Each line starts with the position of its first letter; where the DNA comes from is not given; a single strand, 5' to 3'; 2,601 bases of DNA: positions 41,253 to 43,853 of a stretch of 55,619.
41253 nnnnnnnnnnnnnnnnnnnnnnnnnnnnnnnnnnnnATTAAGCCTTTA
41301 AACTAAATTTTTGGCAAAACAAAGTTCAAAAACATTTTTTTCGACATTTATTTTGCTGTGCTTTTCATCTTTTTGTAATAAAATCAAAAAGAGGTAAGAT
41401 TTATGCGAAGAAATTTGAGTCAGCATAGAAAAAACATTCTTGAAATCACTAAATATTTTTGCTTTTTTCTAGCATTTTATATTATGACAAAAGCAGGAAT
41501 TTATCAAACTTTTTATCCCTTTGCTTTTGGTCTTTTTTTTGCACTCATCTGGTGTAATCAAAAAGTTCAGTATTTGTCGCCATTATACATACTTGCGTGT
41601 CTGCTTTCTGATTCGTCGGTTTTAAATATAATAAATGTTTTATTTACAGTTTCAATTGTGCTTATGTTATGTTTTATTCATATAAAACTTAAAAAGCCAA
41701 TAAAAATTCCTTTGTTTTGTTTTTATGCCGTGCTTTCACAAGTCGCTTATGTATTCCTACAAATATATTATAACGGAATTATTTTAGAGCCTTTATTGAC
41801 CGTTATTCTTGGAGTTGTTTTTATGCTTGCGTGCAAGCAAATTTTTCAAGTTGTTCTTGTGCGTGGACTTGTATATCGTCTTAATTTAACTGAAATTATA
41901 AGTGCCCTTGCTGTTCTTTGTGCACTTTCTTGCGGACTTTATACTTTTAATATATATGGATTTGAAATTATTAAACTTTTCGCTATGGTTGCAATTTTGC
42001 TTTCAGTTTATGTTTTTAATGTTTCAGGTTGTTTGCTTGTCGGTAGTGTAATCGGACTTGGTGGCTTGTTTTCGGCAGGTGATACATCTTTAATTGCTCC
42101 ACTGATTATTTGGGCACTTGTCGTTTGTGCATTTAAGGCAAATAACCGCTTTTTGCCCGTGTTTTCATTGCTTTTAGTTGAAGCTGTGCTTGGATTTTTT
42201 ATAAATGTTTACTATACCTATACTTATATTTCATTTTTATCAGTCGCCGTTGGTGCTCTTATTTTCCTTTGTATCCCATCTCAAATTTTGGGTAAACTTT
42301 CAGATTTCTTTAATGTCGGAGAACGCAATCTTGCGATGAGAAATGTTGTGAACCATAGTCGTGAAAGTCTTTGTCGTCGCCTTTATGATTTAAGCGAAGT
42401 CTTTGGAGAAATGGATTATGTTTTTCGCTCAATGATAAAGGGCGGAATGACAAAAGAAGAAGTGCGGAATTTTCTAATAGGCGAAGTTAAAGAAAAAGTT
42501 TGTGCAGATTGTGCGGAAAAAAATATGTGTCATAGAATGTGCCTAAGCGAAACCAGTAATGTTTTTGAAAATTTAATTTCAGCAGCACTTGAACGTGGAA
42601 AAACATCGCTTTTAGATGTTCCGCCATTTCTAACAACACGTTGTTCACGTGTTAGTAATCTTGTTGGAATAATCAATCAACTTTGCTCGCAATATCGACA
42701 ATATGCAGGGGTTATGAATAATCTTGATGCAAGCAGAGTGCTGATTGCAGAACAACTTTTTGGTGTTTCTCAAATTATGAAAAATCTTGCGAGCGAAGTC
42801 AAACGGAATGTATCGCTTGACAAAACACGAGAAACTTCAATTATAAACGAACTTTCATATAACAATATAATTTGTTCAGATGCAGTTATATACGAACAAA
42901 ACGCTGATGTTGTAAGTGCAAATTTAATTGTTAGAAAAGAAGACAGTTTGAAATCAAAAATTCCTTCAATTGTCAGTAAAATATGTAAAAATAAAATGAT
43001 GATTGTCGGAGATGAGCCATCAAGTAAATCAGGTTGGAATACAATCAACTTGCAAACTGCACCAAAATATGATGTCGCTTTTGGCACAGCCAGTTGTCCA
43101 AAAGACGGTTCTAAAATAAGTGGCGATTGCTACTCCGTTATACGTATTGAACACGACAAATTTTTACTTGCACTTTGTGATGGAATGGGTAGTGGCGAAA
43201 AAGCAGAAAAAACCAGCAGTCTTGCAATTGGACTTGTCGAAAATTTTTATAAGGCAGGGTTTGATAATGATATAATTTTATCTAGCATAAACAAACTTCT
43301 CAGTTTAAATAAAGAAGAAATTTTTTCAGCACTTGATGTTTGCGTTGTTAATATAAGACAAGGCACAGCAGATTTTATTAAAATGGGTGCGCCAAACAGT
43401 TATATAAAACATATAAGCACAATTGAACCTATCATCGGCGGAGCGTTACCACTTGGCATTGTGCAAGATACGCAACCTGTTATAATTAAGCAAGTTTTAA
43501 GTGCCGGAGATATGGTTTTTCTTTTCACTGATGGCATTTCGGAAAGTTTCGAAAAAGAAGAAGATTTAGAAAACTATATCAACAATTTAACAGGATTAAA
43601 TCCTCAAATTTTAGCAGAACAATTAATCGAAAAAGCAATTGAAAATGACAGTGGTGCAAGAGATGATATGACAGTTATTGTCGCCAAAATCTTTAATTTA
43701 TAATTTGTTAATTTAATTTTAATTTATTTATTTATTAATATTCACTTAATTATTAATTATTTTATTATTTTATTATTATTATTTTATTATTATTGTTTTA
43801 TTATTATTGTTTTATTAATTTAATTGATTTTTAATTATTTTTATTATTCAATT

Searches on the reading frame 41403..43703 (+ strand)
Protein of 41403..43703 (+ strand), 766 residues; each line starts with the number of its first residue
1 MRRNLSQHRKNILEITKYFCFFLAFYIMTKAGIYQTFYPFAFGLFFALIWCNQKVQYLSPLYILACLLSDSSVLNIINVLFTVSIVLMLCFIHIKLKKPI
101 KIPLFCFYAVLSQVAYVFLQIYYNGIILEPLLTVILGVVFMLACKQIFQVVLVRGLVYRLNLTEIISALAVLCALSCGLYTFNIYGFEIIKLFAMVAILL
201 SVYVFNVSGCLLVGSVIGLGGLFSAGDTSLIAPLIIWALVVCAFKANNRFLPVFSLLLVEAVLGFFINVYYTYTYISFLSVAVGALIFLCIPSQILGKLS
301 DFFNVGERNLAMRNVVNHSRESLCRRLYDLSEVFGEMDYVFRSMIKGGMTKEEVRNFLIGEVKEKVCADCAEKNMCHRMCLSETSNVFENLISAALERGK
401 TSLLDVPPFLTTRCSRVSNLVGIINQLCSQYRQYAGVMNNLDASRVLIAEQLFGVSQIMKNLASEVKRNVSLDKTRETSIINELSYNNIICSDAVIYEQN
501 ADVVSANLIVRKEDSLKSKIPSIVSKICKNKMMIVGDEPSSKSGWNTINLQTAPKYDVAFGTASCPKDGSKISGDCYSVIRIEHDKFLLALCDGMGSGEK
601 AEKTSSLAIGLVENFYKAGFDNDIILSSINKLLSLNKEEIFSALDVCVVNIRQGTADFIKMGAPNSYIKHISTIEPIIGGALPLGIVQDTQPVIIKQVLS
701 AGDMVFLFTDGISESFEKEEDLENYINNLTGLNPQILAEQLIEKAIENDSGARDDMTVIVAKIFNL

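Call 8: search_protein_families(library=pfam, proteins=[window:41403-43703:+], max_evalue=0.0001)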
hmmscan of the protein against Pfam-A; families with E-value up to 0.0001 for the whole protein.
window:41403-43703:+ (766 aa): 3 families
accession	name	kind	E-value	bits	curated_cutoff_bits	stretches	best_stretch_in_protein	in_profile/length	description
PF19732.4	SpoIIE_N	-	8e-46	157.2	27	1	11-570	34-603/605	Stage II sporulation protein E N-terminal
PF07228.17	SpoIIE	-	4.6e-27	95.6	25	1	585-763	3-191/192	Stage II sporulation protein E (SpoIIE)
PF13672.11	PP2C_2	-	1.4e-05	25.2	24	0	700-741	162-204/209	Protein phosphatase 2C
